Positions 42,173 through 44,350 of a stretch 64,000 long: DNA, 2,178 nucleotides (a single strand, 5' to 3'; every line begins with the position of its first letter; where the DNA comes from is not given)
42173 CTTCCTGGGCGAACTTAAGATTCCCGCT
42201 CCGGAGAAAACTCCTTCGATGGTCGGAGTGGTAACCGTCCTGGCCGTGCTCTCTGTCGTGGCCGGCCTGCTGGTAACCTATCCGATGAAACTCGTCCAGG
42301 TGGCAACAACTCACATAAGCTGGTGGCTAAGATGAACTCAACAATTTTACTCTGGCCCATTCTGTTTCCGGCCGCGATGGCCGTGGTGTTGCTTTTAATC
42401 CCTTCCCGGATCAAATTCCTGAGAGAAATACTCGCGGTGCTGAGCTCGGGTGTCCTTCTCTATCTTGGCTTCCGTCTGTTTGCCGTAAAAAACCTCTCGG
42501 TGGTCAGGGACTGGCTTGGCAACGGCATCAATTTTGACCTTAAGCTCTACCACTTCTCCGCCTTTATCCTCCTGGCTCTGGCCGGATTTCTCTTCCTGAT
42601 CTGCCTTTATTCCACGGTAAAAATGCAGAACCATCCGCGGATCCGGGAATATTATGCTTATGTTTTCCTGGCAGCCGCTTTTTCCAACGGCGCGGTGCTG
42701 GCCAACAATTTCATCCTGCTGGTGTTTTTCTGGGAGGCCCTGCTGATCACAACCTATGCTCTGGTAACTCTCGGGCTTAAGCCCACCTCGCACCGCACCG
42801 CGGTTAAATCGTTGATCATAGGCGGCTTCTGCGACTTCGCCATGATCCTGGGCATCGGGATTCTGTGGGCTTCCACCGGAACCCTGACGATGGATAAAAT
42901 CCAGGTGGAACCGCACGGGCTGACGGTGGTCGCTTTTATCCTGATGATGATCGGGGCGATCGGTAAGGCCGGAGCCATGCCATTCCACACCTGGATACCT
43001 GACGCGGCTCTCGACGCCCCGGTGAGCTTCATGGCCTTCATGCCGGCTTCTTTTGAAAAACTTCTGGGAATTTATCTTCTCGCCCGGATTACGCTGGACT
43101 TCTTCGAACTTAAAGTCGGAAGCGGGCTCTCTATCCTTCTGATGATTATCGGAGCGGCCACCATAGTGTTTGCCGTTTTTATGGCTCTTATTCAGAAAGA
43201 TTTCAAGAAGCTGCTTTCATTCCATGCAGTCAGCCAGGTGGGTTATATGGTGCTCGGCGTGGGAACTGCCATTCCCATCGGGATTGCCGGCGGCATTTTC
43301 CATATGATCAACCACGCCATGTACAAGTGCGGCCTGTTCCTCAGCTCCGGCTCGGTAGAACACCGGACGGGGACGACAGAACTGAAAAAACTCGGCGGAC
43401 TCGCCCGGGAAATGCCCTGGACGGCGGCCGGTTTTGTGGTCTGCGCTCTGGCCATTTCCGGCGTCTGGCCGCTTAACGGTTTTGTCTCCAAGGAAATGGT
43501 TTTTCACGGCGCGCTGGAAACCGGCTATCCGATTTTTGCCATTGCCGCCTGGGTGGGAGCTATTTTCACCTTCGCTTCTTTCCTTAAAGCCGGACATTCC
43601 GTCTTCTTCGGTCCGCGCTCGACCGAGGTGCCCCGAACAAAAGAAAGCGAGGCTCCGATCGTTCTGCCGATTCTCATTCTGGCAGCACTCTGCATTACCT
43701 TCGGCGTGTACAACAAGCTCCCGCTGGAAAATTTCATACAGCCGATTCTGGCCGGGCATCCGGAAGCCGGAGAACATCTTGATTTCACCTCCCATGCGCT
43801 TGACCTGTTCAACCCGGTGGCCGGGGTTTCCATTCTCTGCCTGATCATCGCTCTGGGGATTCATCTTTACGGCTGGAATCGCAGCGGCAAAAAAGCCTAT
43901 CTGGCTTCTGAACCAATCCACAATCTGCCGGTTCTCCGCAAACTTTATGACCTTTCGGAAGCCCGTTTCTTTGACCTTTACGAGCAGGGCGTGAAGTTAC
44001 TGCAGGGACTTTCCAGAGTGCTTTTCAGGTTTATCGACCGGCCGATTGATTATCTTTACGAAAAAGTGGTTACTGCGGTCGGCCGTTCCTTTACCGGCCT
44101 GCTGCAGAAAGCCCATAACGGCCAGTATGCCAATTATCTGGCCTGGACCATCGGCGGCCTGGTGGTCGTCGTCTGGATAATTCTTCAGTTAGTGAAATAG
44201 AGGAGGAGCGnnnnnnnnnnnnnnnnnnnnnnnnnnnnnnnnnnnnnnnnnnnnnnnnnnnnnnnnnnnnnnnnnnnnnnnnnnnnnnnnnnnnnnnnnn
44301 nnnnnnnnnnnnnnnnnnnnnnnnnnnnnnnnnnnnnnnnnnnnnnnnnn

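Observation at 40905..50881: Group-4 [NiFe] hydrogenase with a complete complex-I-like set of 11 subunits (three antiporter-like subunits, NuoL-type lateral helix, NuoJ/K/A-like) and no known donor module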

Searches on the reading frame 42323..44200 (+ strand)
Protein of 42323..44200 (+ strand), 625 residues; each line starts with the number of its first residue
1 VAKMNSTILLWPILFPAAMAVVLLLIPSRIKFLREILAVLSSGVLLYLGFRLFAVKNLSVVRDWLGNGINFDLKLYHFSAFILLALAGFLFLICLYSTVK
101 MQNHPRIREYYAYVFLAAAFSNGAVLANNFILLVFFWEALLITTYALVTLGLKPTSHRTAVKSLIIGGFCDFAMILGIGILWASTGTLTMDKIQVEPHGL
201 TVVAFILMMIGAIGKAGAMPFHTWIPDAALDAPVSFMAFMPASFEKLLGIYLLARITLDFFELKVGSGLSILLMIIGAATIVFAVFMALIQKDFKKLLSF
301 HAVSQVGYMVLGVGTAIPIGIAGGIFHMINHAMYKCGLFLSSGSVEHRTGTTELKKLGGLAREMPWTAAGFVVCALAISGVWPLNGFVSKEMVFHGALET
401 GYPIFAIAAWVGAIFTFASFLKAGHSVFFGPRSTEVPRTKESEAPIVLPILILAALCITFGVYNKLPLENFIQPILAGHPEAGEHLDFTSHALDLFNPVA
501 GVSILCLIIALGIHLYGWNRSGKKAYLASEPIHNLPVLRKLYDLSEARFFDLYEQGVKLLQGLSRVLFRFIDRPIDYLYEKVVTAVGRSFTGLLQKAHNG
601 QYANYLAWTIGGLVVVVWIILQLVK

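Call 3: search_protein_families(library=pfam, proteins=[window:42323-44200:+], max_evalue=0.01)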
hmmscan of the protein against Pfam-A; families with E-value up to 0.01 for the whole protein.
window:42323-44200:+ (625 aa): 1 family
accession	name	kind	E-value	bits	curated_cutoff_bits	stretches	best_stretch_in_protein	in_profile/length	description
PF00361.26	Proton_antipo_M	-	1.1e-54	186.1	21.5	1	127-416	1-294/294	NADH:quinone oxidoreductase/Mrp antiporter, TM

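Call 4: search_protein_families(library=ncbifam, proteins=[window:42323-44200:+], max_evalue=0.01)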
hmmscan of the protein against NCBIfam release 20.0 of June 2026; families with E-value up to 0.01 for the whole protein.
window:42323-44200:+ (625 aa): 76 families (the best 25 are shown)
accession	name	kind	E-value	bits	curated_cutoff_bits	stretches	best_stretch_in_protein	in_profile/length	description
NF006240.0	PRK08376.1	subfamily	3.3e-81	273.7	662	1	63-475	76-503/521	putative monovalent cation/H+ antiporter subunit D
NF006419.0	PRK08668.1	equivalog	1.3e-78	265.3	617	1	13-619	8-611/613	NADH dehydrogenase subunit M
NF005141.0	PRK06590.1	equivalog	1.5e-76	258.6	556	1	10-621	6-610/615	NADH-quinone oxidoreductase subunit L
NF009310.0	PRK12668.1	equivalog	7.9e-71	239.6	564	1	10-466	7-436/584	Na(+)/H(+) antiporter subunit D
TIGR01974.1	NDH_I_L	subfamily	9.7e-70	236.2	407.5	1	60-620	62-629/630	NADH-quinone oxidoreductase subunit L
NF009288.0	PRK12648.1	equivalog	4.5e-69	233.5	1104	1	9-543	3-549/954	monovalent cation/H+ antiporter subunit A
NF005097.0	PRK06525.1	equivalog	1.1e-66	225.5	430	1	9-458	5-469/480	hydrogenase 4 subunit D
NF009287.0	PRK12647.1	equivalog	5.3e-66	223.7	937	1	17-549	15-547/773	putative monovalent cation/H+ antiporter subunit A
TIGR00940.1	2a6301s01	subfamily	1e-65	222.5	920.45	1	63-520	60-543/793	monovalent cation:proton antiporter subunit A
NF009289.0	PRK12649.1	equivalog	3.9e-63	214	1117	1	10-509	12-528/789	putative monovalent cation/H+ antiporter subunit A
NF009285.0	PRK12645.1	equivalog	7.2e-63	213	1028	1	9-527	4-557/804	Na+/H+ antiporter subunit A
NF005086.0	PRK06521.1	equivalog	1.2e-62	212.4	667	1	9-467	8-495/669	hydrogenase 4 subunit B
NF009306.0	PRK12663.1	equivalog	3.3e-61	207.6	542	1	5-465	2-468/498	Na+/H+ antiporter subunit D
NF004920.0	PRK06277.1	equivalog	4.3e-61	207.2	578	1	13-472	8-469/478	energy conserving hydrogenase EhbF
NF005818.0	PRK07691.1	equivalog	1.5e-58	199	586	1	6-465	3-470/496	Na+/H+ antiporter subunit D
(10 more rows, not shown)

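Call 21: search_solved_structures(query=window:42323-44200:+, max_evalue=1e-10, show_alignments=0)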
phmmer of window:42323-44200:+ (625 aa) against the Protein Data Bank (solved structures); distinct sequences matched with E-value up to 1e-10: 70 (the best 60 are shown).
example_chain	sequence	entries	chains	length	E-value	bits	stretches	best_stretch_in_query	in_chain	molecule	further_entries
7qru_D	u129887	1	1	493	3.6e-52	181.3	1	5-462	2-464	Na+/H+ antiporter subunit D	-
6cfw_H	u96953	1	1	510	1.9e-50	175.6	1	75-463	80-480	Monovalent cation/H+ antiporter subunit D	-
6u8y_X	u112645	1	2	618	6.1e-47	164.1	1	27-482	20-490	NADH dehydrogenase subunit M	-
7qru_A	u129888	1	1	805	3.4e-46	161.6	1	7-476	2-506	Na+/H+ antiporter subunit A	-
6z16_A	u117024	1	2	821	7e-44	154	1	21-524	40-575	Multisubunit Na+/H+ antiporter, A subunit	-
8e9g_L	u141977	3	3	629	4e-43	151.5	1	13-621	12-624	NADH-quinone oxidoreductase, L subunit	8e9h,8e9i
4he8_L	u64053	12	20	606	1e-42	150.1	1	9-477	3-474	NADH-quinone oxidoreductase subunit 12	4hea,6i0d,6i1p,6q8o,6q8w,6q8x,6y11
7d3u_A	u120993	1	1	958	9.7e-39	137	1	37-476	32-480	Monovalent Na+/H+ antiporter subunit A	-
6hum_F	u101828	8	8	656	9.9e-39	137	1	78-550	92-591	NADH dehydrogenase subunit 5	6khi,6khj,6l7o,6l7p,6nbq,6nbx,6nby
6u8y_H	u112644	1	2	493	2.4e-37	132.4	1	19-472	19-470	NADH dehydrogenase subunit N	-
7z7r_L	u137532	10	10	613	3.3e-35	125.3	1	68-471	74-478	NADH dehydrogenase subunit L | NADH-quinone oxidoreductase subunit L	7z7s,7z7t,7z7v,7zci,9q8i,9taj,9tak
3rko_L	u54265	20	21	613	3.8e-35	125.1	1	68-472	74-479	NADH-QUINONE OXIDOREDUCTASE SUBUNIT L | Proton-translocating NADH-quinone oxidoreductase, chain L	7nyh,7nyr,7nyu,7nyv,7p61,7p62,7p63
7ar7_L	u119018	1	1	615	3.9e-34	121.8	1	80-460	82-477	NADH-ubiquinone oxidoreductase chain 5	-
8e73_5M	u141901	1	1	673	7.1e-34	120.9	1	80-460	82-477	Nad5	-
7a23_a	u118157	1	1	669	8.8e-34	120.6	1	79-460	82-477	Nad5m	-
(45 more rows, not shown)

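Call 24: find_homologous_proteins(query=window:42323-44200:+, max_evalue=1e-10)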
Query window:42323-44200:+ (625 aa): 6940 proteins with E <= 1e-10 among 8000 candidates; the best 120 are listed.
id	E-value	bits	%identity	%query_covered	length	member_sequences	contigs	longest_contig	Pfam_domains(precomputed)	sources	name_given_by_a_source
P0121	0.0e+0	1361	99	100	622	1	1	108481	PF00361.26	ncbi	-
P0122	0.0e+0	1299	93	100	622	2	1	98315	PF00361.26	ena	-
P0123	0.0e+0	1297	93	100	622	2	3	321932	PF00361.26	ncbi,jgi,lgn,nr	ncbi:MAG: proton-conducting transporter membrane subunit [Candidatus Saccharicenans sp.]|jgi:NADH-qu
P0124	0.0e+0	1296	92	100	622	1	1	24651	PF00361.26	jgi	-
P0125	0.0e+0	1295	93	100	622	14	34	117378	PF00361.26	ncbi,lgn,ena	-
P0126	0.0e+0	1295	92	100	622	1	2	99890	PF00361.26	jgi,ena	-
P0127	0.0e+0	1293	93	100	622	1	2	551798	PF00361.26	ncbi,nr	ncbi:MAG: proton-conducting transporter membrane subunit [Candidatus Saccharicenans sp.]|nr:proton-c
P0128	0.0e+0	1292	93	100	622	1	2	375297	PF00361.26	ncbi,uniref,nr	ncbi:MAG: monovalent cation/H+ antiporter subunit D [Candidatus Saccharicenans subterraneus]|uniref:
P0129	0.0e+0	1291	93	100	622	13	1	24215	PF00361.26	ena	-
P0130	0.0e+0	1290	93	100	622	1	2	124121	PF00361.26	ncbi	-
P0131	0.0e+0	1288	92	100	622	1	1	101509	PF00361.26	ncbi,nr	ncbi:MAG: proton-conducting transporter membrane subunit [Candidatus Saccharicenans sp.]|nr:proton-c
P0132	0.0e+0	1286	92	100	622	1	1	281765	PF00361.26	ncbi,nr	ncbi:MAG: NADH-quinone oxidoreductase subunit L [Candidatus Aminicenantes bacterium]|nr:NADH-quinone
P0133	0.0e+0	1286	93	100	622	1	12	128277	PF00361.26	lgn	-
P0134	0.0e+0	1284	93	100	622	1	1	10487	PF00361.26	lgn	-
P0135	0.0e+0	1284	92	100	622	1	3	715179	PF00361.26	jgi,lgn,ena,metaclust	metaclust:\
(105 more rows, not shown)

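Call 37: predict_structure(alignment_id=A1)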
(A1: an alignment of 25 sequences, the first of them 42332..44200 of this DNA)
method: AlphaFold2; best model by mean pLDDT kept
length: 622 residues; sequences in the alignment: 25
mean_pLDDT: 71.1   pTM: 0.75
mean pLDDT of the five models: 71.1, 70.8, 64.2, 62.7, 58.3
residues with pLDDT >= 90: 49; 70-90: 309; 50-70: 192; < 50: 72
segments of 3 or more residues with pLDDT < 50: 216-226, 228-232, 376-382, 458-492, 595-597, 620-622
pLDDT, mean of each block of 10 residues (from residue 1): 85 93 83 91 86 76 70 80 83 74 83 91 90 82 67 58 73 90 87 87 88 57 46 57 82 84 87 87 79 74 84 75 72 61 67 76 69 50 59 76 80 79 75 62 62 55 44 39 42 54 80 85 78 71 59 61 58 57 59 50 53 57 42
secondary structure, 60 per line:
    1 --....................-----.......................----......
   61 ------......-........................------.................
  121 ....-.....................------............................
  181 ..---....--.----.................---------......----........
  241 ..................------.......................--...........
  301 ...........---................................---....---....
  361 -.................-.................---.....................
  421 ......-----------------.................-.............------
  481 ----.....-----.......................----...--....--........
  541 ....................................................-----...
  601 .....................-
elements in order: H3-22 H28-50 E55-60 E67-72 H74-97 H104-123 H127-146 H153-182 H197-213 H223-228 H233-257 H265-287 H291-311 H315-346 H357-360 H362-378 H380-396 H400-426 H444-460 H462-474 H485-489 H495-517 H527-530 H533-592 H598-621

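Call 41: fold_search(model_id=the predicted structure, library=pdb)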
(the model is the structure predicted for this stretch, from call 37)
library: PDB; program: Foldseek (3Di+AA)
matches with E <= 10: 602; with E <= 0.001: 194
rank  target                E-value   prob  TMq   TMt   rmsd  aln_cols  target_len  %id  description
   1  8e9i_L                1.2e-20  1.00  0.72  0.73  13.1       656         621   25  Mycobacterial respiratory complex I, semi-inserted quinone (released 2022-10-12)
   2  8e9g_L                5.5e-20  1.00  0.73  0.72  13.1       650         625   25  Mycobacterial respiratory complex I with both quinone positions modelled (released 2022-10-12)
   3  9a6h_A                6.8e-20  1.00  0.69  0.55  15.2       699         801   23  Integrative model of MRPA-MRPD by crosslinking MS and deep learning (released 2024-09-18)
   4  7qru_A                1.3e-19  1.00  0.70  0.55  17.1       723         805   23  Structure of Bacillus pseudofirmus Mrp antiporter complex, monomer (released 2022-11-09)
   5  6z16_A                5.1e-19  1.00  0.73  0.58  12.4       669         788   24  Structure of the Mrp antiporter complex (released 2020-08-12)
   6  7z7s_L                1.7e-18  1.00  0.68  0.71  13.5       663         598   25  Complex I from E. coli, LMNG-purified, under Turnover at pH 6, Closed state (released 2022-09-21)
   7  7p64_L                2.0e-18  1.00  0.68  0.70  13.5       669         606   25  Complex I from E. coli, DDM/LMNG-purified, under Turnover at pH 6, Open state (released 2022-09-21)
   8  7p7k_L                3.0e-18  1.00  0.70  0.73  13.2       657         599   25  Complex I from E. coli, DDM/LMNG-purified, with DQ, Resting state (released 2022-09-21)
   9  6hum_F                3.4e-18  1.00  0.71  0.72  13.1       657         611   24  Structure of the photosynthetic complex I from Thermosynechococcus elongatus (released 2019-01-09)
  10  6khj_F                7.4e-18  1.00  0.70  0.69  13.1       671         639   23  Supercomplex for electron transfer (released 2020-02-12)
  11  7p7c_L                9.5e-18  1.00  0.68  0.70  13.5       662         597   25  Complex I from E. coli, DDM/LMNG-purified, Apo, Open state (released 2022-09-21)
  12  7p69_L                9.9e-18  1.00  0.68  0.70  13.7       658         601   25  Complex I from E. coli, DDM/LMNG-purified, under Turnover at pH 6, Resting state (released 2022-09-21)
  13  9grx_F                1.1e-17  1.00  0.71  0.62  13.5       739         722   19  NDH-PSI-LHCI supercomplex from S. oleracea (released 2025-02-12)
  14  9g9y_L                1.1e-17  1.00  0.71  0.67  13.5       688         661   21  Respiratory supercomplex CI2-CIII2-CIV2 (megacomplex) from alphaproteobacterium (released 2026-02-04)
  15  7z84_L                1.2e-17  1.00  0.69  0.70  13.5       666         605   25  Complex I from E. coli, DDM/LMNG-purified, under Turnover at pH 8, Open-ready state (released 2022-09-21)
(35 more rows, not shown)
